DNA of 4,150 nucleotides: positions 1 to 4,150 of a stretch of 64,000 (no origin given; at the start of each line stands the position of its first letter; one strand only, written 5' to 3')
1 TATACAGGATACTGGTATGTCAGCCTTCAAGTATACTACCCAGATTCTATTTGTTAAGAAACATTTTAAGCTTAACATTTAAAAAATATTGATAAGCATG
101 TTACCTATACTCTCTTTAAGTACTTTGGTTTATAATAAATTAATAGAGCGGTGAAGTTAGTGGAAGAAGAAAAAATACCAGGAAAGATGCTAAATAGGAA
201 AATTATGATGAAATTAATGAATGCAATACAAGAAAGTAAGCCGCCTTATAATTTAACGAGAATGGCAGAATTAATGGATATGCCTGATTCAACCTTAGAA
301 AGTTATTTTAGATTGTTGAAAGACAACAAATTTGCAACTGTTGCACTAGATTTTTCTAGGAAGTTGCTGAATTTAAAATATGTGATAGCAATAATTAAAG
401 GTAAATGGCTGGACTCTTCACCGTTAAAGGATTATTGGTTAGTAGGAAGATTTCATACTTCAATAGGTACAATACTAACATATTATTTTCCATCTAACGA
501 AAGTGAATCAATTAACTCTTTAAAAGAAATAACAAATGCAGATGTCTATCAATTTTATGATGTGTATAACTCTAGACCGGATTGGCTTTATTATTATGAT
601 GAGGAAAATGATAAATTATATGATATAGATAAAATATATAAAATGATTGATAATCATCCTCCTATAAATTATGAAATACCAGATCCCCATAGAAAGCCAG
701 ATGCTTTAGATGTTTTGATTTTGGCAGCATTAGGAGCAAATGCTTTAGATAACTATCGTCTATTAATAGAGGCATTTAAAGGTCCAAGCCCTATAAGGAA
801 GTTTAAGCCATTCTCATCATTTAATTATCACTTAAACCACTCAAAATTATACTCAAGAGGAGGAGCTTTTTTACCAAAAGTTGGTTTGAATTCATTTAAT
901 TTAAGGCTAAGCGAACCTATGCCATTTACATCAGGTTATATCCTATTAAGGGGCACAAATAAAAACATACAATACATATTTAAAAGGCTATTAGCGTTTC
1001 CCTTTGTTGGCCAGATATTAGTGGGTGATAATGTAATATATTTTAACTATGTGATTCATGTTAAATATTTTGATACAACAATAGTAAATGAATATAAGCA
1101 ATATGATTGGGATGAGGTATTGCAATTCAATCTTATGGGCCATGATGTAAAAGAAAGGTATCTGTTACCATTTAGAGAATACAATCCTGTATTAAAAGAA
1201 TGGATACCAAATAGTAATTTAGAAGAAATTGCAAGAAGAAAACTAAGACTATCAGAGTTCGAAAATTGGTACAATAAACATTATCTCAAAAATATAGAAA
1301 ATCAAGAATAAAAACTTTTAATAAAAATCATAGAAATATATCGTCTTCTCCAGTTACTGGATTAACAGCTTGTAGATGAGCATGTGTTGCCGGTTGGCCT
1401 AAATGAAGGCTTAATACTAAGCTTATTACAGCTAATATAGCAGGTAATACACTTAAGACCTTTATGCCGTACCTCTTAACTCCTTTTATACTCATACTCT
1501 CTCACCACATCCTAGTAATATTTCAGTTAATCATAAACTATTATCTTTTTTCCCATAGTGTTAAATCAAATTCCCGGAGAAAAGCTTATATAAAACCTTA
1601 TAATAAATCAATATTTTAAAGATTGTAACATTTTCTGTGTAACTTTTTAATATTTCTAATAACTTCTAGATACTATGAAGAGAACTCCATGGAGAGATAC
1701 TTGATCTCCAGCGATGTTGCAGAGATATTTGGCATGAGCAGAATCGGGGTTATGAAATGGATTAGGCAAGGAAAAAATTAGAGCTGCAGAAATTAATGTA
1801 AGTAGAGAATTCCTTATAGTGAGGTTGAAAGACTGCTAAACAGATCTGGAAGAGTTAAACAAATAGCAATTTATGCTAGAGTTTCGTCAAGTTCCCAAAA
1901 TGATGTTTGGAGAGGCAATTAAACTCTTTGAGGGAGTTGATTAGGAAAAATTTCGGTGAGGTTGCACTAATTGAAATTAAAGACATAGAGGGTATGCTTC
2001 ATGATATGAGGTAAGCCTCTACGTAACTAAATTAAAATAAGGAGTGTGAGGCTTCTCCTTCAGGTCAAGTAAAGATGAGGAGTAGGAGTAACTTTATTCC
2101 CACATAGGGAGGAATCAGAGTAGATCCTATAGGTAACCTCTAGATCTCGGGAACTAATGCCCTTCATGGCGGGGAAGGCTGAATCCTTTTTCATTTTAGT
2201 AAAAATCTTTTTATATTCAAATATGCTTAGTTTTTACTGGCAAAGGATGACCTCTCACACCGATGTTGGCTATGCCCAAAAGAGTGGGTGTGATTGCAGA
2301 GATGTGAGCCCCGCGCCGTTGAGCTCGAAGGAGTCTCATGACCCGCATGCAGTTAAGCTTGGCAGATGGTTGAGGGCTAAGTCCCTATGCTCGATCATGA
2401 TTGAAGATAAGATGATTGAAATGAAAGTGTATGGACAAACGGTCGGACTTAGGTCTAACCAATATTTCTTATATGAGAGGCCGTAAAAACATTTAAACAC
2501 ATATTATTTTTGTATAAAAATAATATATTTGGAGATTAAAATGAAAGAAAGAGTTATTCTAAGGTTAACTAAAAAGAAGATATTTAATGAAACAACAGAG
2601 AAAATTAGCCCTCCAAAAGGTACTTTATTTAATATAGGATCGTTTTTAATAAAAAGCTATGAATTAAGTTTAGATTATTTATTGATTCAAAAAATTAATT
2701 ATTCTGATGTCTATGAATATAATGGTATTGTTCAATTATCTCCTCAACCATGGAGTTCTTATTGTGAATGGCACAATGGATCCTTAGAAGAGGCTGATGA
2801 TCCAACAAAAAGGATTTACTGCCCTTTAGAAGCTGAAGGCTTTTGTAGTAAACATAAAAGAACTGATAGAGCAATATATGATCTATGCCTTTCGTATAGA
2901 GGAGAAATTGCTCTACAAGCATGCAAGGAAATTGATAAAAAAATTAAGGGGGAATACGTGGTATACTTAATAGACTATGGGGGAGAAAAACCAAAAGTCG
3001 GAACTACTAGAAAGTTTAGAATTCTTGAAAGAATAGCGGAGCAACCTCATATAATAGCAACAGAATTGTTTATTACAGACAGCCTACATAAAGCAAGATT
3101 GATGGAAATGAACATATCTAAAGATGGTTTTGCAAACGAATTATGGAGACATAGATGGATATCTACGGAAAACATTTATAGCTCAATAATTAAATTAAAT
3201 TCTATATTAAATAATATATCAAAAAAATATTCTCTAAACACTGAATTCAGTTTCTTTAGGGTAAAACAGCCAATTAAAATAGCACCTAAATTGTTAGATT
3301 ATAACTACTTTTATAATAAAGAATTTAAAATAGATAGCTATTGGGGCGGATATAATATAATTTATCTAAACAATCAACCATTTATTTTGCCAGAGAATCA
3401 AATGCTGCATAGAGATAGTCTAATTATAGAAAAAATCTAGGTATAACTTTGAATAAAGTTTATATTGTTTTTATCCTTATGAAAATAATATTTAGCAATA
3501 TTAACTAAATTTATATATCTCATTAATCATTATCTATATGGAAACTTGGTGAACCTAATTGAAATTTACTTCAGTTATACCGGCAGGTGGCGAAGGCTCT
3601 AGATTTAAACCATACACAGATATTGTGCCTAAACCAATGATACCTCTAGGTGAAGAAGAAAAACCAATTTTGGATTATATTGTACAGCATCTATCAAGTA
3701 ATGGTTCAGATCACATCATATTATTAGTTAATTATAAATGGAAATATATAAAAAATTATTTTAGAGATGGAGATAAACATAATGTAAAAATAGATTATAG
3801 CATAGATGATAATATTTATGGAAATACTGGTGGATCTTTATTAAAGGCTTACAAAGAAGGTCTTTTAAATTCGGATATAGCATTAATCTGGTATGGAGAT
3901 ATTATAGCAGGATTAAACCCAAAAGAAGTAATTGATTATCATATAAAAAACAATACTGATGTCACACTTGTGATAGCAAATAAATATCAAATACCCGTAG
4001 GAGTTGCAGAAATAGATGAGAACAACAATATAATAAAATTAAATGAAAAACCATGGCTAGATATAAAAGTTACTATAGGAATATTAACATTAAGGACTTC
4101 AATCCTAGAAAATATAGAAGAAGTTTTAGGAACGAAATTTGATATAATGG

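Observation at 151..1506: Unannotated 55-aa secreted-type peptide convergent on a double-HTH regulator: possible archaeal peptide-signalling pair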

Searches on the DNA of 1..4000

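Call 67: search_rna_families(source=window, start=1, end=4000, threshold=evalue, max_evalue=0.1)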
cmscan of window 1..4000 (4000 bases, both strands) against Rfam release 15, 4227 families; matches with E-value up to 0.1: 0.
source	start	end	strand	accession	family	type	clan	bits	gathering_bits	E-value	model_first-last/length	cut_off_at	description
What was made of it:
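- Tried and rejected: No RNA family in 1-4000 (call 67).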
